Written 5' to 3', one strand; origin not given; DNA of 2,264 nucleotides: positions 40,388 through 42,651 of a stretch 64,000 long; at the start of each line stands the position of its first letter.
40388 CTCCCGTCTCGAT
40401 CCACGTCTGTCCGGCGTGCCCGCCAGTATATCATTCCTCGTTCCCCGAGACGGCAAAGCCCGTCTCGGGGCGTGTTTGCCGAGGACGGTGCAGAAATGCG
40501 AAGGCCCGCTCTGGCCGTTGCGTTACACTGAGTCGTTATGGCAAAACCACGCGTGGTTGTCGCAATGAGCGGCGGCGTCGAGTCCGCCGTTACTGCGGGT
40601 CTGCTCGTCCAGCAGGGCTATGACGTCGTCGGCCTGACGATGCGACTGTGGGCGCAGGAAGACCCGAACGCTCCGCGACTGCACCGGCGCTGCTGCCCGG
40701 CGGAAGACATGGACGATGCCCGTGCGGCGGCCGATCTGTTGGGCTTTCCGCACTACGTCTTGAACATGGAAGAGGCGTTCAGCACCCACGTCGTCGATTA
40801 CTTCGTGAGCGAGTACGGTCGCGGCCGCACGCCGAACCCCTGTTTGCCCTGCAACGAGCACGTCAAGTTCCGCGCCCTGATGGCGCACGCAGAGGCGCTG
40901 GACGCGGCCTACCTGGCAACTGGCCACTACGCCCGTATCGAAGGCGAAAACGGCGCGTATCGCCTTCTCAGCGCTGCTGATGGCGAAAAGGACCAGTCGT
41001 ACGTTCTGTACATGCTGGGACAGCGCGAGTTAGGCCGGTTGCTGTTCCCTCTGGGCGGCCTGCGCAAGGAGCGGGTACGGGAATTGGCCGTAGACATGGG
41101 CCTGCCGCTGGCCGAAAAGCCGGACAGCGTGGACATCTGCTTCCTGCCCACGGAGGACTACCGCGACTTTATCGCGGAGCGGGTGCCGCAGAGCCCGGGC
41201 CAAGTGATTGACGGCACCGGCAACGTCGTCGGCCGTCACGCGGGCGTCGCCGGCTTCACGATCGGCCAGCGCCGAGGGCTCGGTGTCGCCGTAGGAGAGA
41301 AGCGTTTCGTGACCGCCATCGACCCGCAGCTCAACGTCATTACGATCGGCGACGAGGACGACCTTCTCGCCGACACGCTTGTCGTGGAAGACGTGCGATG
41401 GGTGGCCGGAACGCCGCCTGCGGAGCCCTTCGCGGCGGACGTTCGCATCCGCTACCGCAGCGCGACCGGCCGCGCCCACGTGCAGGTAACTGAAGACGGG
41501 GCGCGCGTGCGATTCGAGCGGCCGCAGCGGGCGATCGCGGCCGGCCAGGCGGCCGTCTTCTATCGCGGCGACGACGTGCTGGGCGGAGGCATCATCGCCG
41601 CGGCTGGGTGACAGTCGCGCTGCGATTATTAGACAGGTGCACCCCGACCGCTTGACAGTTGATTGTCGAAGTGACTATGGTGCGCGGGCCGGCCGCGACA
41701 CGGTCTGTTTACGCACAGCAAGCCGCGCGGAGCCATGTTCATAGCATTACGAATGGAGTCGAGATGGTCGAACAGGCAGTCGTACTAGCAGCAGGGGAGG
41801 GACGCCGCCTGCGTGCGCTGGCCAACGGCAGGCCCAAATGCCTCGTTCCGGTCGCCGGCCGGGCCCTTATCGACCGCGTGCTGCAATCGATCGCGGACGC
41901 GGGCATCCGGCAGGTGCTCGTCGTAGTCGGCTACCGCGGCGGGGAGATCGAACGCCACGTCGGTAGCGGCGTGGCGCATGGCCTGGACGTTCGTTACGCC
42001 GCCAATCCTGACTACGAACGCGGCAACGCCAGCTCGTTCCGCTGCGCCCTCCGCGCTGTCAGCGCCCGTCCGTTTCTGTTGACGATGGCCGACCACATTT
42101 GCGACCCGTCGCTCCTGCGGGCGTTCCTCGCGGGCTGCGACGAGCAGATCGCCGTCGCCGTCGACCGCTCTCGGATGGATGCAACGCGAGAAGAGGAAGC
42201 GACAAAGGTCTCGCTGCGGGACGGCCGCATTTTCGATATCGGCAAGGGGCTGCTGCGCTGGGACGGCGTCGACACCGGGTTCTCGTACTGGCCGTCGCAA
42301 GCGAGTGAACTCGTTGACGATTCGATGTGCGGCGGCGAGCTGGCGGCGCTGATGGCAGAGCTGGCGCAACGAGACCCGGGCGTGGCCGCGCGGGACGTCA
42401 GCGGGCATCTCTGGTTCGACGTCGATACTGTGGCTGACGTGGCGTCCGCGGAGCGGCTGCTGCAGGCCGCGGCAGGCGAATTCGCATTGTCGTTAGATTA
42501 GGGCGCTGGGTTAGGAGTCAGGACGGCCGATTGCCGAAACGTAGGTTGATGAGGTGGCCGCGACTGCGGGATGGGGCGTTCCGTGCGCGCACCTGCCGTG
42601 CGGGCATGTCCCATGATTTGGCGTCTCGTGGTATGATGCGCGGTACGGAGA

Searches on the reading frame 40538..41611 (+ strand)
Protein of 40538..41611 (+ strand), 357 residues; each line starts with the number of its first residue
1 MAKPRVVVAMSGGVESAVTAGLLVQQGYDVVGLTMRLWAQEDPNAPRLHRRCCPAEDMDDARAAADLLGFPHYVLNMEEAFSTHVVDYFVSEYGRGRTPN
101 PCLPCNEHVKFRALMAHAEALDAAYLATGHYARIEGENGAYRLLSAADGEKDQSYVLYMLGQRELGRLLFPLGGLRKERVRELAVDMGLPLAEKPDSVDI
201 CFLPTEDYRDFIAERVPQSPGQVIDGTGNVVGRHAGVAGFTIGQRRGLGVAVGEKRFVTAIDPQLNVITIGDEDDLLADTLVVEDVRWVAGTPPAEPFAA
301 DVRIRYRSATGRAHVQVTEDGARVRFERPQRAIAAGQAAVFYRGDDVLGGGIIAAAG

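Call 26: search_protein_families(library=pfam, proteins=[window:40538-41611:+], max_evalue=0.001)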
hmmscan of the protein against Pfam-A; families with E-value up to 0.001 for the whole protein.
window:40538-41611:+ (357 aa): 3 families
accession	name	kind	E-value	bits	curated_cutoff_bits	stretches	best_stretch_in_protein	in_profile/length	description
PF03054.22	tRNA_Me_trans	-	1.7e-70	237.2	20.6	1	5-204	2-201/202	tRNA methyl transferase HUP domain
PF20258.4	tRNA_Me_trans_C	-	4.9e-22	78.5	20.6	1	279-353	2-77/77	Aminomethyltransferase beta-barrel domain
PF20259.3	tRNA_Me_trans_M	-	1.2e-18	66.8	27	1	209-272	1-66/66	tRNA methyl transferase PRC-barrel domain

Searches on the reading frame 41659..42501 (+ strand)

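Call 26: search_protein_families(library=pfam, proteins=[window:41659-42501:+], max_evalue=0.001)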
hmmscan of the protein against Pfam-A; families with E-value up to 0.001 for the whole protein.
window:41659-42501:+ (280 aa): 3 families
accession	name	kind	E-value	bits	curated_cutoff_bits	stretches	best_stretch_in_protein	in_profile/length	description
PF12804.13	NTP_transf_3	-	2.7e-21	76.8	27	1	40-172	1-126/160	MobA-like NTP transferase domain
PF00483.29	NTP_transferase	-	5.1e-14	52.9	21.2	1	40-154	2-119/245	Nucleotidyl transferase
PF01128.25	IspD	-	0.00033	20.9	27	1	40-90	3-51/221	2-C-methyl-D-erythritol 4-phosphate cytidylyltransferase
